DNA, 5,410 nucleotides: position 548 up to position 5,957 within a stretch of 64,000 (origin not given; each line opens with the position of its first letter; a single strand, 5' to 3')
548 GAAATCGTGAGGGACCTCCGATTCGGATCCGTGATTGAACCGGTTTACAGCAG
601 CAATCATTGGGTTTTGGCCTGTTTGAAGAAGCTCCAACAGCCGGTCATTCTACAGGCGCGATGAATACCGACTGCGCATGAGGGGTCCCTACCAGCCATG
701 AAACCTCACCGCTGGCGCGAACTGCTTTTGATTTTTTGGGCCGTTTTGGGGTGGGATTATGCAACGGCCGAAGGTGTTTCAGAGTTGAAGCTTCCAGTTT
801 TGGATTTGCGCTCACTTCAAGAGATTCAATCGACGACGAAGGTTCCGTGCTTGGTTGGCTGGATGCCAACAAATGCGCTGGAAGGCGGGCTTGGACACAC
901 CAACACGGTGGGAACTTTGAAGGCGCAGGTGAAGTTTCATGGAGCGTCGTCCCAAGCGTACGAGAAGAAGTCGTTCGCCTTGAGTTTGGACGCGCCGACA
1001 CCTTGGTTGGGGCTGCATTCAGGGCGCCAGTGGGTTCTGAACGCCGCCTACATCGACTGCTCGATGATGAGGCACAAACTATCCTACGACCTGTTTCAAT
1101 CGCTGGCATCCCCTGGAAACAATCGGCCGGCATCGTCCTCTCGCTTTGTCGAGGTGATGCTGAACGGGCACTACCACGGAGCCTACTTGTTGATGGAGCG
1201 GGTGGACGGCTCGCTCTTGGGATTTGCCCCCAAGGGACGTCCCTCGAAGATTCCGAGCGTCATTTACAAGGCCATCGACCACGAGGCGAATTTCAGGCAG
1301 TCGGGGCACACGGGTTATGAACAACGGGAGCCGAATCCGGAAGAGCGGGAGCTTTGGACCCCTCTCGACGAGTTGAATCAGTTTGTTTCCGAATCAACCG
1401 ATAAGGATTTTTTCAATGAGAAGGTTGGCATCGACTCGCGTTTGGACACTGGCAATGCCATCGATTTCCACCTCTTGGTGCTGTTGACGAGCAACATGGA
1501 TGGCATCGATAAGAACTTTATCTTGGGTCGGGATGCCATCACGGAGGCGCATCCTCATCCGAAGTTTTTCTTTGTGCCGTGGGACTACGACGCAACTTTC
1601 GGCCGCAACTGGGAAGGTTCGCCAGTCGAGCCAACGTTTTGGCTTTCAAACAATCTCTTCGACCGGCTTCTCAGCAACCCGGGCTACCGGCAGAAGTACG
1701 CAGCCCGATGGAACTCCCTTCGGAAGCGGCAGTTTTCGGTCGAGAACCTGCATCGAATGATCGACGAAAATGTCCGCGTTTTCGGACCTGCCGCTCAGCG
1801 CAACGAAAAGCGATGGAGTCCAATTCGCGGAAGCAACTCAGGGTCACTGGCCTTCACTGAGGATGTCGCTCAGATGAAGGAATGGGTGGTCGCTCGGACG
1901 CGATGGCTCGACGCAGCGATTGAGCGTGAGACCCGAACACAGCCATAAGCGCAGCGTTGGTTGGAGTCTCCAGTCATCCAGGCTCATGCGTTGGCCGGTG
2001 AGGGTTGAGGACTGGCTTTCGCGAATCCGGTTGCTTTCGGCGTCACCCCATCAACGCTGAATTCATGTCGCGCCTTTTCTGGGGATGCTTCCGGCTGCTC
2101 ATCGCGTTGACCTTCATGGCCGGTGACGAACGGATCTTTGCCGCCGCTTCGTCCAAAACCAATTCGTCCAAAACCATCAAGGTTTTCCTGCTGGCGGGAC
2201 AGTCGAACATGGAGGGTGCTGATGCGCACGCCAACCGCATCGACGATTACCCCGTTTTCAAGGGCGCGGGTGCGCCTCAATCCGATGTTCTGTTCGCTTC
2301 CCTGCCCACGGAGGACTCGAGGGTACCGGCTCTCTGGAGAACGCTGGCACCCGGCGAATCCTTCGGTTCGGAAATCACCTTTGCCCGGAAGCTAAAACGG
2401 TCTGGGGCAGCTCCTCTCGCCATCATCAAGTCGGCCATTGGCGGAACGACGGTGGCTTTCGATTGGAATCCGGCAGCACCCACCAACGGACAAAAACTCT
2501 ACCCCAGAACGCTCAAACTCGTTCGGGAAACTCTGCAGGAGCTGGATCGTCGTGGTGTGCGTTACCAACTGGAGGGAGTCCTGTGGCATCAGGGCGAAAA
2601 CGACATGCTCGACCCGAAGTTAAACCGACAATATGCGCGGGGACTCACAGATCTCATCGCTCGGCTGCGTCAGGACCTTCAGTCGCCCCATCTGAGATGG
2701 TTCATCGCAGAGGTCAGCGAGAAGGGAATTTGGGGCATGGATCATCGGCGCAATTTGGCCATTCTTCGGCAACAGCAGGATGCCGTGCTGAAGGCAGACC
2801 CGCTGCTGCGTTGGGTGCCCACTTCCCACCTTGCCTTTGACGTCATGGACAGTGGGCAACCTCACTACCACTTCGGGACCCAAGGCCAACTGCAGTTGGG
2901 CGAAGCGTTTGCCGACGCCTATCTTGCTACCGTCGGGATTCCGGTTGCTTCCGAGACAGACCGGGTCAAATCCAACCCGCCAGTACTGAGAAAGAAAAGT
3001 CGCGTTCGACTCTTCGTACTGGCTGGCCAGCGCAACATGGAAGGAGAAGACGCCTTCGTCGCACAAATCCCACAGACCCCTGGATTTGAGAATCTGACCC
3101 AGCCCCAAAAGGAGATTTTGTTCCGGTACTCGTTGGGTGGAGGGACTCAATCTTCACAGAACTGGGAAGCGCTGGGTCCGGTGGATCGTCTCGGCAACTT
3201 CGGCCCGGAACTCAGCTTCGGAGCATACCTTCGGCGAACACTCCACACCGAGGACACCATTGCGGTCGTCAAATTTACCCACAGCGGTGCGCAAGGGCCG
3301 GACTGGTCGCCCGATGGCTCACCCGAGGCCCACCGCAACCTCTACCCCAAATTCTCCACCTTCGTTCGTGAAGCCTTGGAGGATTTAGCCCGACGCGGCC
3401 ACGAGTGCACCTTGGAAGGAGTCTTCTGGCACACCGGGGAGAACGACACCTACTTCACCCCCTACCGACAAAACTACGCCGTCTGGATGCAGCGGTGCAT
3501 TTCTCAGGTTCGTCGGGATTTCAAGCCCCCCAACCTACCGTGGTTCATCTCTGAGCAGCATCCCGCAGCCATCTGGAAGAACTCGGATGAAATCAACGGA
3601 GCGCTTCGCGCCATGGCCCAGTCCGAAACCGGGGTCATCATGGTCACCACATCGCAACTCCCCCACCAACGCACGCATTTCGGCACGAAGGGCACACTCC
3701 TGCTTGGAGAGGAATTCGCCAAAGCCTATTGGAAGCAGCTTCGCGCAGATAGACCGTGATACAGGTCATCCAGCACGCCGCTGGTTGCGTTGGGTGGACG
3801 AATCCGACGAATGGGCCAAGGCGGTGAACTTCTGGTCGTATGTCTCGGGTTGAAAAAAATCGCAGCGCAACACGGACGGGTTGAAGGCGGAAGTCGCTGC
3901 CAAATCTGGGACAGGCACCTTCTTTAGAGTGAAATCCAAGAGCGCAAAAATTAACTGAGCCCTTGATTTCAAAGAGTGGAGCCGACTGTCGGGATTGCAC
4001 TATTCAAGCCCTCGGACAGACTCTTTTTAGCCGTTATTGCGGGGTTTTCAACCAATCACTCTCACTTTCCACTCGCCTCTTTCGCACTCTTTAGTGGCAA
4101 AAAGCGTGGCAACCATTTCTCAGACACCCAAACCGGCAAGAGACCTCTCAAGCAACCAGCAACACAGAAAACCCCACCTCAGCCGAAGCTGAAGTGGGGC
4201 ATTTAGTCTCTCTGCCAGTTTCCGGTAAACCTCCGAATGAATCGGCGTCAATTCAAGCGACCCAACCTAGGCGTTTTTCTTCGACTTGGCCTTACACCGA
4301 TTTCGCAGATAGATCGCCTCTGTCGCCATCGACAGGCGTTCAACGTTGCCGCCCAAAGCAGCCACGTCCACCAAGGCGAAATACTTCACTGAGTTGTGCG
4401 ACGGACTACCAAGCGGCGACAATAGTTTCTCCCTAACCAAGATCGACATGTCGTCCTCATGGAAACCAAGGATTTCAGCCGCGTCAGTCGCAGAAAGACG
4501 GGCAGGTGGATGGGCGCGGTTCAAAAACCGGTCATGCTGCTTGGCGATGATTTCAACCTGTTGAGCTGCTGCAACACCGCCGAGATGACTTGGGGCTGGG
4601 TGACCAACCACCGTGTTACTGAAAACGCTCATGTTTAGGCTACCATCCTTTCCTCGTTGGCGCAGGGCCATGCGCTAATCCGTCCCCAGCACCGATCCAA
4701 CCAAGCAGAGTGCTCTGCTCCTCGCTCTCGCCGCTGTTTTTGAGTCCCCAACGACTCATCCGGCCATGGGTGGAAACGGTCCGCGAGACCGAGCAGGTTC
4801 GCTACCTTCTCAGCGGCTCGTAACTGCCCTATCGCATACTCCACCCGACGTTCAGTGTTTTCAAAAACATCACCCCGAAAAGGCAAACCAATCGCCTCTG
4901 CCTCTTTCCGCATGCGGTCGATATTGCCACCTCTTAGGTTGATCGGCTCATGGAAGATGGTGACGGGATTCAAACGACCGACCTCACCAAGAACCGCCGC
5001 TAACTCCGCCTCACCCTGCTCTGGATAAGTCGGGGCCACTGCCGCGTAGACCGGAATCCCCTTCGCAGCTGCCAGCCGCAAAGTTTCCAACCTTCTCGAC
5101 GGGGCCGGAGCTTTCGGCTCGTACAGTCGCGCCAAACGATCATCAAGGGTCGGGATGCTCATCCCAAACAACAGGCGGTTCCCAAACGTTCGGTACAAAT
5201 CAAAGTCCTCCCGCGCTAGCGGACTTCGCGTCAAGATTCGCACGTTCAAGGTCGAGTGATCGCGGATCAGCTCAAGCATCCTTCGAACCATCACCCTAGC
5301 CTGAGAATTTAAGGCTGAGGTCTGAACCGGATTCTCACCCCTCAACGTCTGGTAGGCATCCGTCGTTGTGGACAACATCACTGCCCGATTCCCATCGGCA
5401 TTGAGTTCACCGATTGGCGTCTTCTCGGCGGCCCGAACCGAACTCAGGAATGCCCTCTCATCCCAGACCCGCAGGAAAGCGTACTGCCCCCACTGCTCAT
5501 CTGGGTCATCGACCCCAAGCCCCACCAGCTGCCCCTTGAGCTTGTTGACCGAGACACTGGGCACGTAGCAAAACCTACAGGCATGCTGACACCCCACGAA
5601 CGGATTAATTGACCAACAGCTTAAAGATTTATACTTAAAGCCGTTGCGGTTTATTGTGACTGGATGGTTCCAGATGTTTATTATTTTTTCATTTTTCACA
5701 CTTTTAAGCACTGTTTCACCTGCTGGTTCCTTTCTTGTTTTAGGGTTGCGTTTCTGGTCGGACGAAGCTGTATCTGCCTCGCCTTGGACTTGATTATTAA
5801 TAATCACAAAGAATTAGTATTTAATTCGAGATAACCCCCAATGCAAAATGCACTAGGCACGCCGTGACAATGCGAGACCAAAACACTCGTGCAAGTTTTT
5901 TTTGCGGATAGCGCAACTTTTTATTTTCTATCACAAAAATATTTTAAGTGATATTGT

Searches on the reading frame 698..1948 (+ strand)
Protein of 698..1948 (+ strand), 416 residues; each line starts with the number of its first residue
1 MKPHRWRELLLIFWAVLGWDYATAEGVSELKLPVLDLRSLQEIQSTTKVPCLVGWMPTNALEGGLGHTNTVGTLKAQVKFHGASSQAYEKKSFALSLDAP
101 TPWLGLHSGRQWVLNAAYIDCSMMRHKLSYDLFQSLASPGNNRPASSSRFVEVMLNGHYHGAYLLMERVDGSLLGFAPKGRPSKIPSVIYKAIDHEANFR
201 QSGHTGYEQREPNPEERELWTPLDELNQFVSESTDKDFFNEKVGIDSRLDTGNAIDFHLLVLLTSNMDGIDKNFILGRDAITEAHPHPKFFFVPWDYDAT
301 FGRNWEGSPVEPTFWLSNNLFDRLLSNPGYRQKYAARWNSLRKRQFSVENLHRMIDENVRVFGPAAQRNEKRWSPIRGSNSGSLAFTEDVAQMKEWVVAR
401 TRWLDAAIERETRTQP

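Call 24: search_protein_families(library=pfam, proteins=[window:698-1948:+], max_evalue=0.1)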
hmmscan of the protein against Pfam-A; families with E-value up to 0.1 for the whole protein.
window:698-1948:+ (416 aa): 1 family
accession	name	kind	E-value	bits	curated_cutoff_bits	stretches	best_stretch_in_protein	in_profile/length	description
PF08757.17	CotH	-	7e-59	200.4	23.8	1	78-404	1-322/322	CotH kinase protein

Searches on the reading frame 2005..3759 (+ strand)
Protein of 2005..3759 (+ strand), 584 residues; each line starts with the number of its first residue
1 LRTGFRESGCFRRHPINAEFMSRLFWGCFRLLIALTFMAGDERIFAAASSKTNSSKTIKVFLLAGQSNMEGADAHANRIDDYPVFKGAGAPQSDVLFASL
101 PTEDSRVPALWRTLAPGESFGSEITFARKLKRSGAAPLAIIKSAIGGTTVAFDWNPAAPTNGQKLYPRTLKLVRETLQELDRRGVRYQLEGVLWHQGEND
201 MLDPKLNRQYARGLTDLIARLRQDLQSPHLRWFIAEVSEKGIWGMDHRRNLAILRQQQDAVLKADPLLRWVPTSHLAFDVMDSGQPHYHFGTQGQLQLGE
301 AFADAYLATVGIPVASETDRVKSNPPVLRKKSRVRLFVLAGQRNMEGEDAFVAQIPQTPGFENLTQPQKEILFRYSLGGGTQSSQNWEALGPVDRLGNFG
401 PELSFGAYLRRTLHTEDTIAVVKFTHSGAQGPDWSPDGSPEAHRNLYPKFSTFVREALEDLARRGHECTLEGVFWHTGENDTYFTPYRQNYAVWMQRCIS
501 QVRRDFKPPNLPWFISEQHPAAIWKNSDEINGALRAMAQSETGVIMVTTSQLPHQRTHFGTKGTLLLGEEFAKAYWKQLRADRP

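Call 24: search_protein_families(library=pfam, proteins=[window:2005-3759:+], max_evalue=0.1)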
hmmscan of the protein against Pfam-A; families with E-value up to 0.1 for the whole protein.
window:2005-3759:+ (584 aa): 1 family
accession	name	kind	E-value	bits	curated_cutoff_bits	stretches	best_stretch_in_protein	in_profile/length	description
PF03629.24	SASA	-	1.9e-59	201.4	24.8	2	59-307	3-225/226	Carbohydrate esterase, sialic acid-specific acetylesterase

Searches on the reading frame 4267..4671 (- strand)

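Call 3: search_protein_families(library=pfam, proteins=[window:4267-4671:-], max_evalue=1)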
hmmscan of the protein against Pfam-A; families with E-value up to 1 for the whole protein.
window:4267-4671:- (134 aa): 0 families

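Call 4: search_protein_families(library=phrogs, proteins=[window:4267-4671:-], max_evalue=1)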
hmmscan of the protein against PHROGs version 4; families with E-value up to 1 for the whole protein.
window:4267-4671:- (134 aa): 1 family
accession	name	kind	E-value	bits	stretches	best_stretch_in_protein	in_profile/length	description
phrog_24318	-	unknown function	0.76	10.9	0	2-19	51-68/70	-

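Call 5: search_protein_families(library=ncbifam, proteins=[window:4267-4671:-], max_evalue=1)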
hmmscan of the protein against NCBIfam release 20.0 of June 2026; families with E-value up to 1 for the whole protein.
window:4267-4671:- (134 aa): 1 family
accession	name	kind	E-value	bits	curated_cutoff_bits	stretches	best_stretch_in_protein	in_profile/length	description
TIGR02150.1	IPP_isom_1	equivalog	0.033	14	105.8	1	3-99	43-136/159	isopentenyl-diphosphate delta-isomerase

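Call 99: search_protein_families(library=padloc, proteins=[window:4267-4671:-], max_evalue=0.01)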
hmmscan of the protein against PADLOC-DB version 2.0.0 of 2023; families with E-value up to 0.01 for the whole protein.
window:4267-4671:- (134 aa): 0 families

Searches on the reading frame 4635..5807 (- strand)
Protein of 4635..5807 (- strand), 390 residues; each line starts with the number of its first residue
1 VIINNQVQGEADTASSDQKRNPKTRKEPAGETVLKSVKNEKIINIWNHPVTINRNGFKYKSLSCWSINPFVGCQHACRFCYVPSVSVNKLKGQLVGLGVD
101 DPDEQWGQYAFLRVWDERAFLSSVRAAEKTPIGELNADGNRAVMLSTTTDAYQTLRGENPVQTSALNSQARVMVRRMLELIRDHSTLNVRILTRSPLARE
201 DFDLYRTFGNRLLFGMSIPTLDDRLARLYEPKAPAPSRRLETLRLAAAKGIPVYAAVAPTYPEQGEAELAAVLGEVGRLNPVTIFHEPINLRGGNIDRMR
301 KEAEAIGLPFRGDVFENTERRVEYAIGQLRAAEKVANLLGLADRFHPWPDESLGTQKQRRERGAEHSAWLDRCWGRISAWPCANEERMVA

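Call 3: search_protein_families(library=pfam, proteins=[window:4635-5807:-], max_evalue=1)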
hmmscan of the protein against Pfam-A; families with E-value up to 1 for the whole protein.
window:4635-5807:- (390 aa): 1 family
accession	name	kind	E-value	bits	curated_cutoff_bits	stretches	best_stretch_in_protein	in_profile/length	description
PF04055.27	Radical_SAM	-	6.8e-10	39.8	29.5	1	67-272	1-162/166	Radical SAM superfamily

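Call 4: search_protein_families(library=phrogs, proteins=[window:4635-5807:-], max_evalue=1)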
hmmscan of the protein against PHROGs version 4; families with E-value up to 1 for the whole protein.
window:4635-5807:- (390 aa): 2 families
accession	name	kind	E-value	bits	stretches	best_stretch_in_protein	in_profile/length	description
phrog_13321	-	unknown function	3.6e-28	99.6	1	51-300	30-246/307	-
phrog_1802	-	other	0.27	11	1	55-89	36-70/556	radical SAM domain-containing protein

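Call 5: search_protein_families(library=ncbifam, proteins=[window:4635-5807:-], max_evalue=1)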
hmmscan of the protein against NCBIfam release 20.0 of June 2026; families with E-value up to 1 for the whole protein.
window:4635-5807:- (390 aa): 5 families
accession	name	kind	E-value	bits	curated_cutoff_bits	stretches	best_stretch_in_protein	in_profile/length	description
NF033668.1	rSAM_PA0069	hypoth_equivalog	1.7e-22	79.9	360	2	141-275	117-240/348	PA0069 family radical SAM protein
NF038135.1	rSAM_Rv2578c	equivalog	1.7e-15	56.9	430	2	170-294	139-265/317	Rv2578c family radical SAM protein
TIGR04470.1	rSAM_mob_pairB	equivalog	4.6e-15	55.7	410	1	63-295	18-207/285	radical SAM mobile pair protein B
NF038136.1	rSAM_Rv_intein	exception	8.8e-15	54.5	700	2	171-294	397-522/574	intein-containing Rv2578c family radical SAM protein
TIGR01639.1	P_fal_TIGR01639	paralog_domain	0.19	11.8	25.75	1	37-58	26-47/61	Plasmodium falciparum uncharacterized domain TIGR01639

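Call 99: search_protein_families(library=padloc, proteins=[window:4635-5807:-], max_evalue=0.01)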
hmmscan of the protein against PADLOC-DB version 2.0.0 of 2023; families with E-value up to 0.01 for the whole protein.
window:4635-5807:- (390 aa): 0 families
